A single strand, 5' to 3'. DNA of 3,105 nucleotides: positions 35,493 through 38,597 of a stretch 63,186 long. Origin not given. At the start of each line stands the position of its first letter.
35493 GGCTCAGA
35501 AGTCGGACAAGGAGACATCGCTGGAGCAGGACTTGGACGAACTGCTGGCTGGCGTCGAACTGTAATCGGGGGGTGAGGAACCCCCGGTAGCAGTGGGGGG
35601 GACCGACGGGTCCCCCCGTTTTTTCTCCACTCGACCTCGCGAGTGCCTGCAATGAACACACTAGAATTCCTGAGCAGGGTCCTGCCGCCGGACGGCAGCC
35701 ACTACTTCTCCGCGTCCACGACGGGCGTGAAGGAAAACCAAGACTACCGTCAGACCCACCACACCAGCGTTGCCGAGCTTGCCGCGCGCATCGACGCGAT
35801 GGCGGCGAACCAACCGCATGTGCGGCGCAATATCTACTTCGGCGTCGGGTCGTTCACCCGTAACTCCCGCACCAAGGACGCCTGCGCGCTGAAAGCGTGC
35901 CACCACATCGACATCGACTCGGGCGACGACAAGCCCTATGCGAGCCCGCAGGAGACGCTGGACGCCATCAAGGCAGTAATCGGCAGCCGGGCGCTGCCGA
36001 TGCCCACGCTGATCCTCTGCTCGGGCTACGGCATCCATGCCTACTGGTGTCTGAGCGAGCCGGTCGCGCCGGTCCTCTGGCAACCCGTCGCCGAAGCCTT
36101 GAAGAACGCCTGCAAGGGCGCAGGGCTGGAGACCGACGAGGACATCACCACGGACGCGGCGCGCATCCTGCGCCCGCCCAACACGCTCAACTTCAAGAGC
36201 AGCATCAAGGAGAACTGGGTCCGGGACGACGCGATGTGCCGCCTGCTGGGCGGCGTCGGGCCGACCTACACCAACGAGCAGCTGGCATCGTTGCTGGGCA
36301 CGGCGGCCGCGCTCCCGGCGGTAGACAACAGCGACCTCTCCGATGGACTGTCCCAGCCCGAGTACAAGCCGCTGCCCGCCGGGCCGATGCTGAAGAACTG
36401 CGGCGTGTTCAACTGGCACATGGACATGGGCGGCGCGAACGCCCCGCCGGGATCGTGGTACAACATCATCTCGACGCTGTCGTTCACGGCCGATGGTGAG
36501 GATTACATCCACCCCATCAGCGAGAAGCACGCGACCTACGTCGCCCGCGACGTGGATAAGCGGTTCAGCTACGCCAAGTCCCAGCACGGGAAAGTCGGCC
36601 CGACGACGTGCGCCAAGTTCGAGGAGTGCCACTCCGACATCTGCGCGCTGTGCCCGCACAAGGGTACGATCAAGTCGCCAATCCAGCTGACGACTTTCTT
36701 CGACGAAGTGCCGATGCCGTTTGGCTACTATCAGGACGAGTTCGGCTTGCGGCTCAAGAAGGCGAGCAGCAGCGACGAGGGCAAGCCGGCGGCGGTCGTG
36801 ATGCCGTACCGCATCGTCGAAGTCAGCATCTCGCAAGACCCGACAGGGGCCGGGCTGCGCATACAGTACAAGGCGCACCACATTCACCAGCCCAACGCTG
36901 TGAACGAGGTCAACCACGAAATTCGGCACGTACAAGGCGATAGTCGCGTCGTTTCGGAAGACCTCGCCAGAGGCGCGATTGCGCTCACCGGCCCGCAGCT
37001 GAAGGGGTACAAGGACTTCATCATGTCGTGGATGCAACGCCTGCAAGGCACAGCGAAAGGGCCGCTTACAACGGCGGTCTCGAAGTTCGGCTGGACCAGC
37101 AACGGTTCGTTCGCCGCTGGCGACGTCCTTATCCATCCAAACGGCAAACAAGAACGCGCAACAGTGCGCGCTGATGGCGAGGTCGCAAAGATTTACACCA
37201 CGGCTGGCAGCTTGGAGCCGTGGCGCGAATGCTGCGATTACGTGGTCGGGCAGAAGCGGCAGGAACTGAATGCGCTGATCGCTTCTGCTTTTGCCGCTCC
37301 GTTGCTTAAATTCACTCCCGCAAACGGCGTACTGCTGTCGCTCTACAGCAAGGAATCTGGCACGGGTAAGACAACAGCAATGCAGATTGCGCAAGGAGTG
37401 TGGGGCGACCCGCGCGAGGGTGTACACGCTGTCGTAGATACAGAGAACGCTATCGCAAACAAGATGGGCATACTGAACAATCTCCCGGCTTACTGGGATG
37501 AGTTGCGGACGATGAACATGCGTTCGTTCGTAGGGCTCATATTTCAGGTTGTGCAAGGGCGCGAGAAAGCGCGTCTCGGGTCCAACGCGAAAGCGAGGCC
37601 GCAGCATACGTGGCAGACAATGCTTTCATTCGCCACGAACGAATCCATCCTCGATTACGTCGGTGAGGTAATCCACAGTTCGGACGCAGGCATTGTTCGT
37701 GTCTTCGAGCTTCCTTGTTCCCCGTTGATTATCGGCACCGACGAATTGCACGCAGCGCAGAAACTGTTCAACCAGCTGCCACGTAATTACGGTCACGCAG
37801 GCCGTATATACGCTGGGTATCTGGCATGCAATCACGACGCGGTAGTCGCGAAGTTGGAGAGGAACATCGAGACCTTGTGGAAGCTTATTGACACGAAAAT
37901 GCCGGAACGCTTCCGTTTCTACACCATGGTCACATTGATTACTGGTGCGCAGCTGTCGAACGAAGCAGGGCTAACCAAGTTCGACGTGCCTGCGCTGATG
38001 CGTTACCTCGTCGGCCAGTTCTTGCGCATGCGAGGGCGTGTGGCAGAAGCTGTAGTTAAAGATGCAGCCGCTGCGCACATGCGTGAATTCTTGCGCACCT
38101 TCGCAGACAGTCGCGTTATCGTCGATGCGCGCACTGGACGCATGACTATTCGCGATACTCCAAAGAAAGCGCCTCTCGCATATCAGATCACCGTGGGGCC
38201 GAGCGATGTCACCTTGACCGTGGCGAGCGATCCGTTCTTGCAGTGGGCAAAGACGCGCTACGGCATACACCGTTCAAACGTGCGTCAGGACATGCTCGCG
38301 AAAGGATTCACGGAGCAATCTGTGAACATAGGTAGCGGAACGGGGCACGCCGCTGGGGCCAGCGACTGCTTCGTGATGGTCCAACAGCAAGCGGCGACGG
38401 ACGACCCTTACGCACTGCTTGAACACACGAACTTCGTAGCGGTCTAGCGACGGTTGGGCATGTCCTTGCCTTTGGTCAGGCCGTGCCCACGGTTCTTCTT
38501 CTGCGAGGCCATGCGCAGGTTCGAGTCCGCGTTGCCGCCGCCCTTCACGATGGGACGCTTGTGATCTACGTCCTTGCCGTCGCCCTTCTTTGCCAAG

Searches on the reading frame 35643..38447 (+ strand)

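Call 7: search_protein_families(library=pfam, proteins=[window:35643-38447:+])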
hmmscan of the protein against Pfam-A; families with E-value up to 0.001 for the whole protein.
window:35643-38447:+ (934 aa): 1 family
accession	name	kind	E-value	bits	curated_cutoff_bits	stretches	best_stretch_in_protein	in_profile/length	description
PF06048.17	DUF927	-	2.4e-26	93.5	22.6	1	369-653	8-281/284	Domain of unknown function (DUF927)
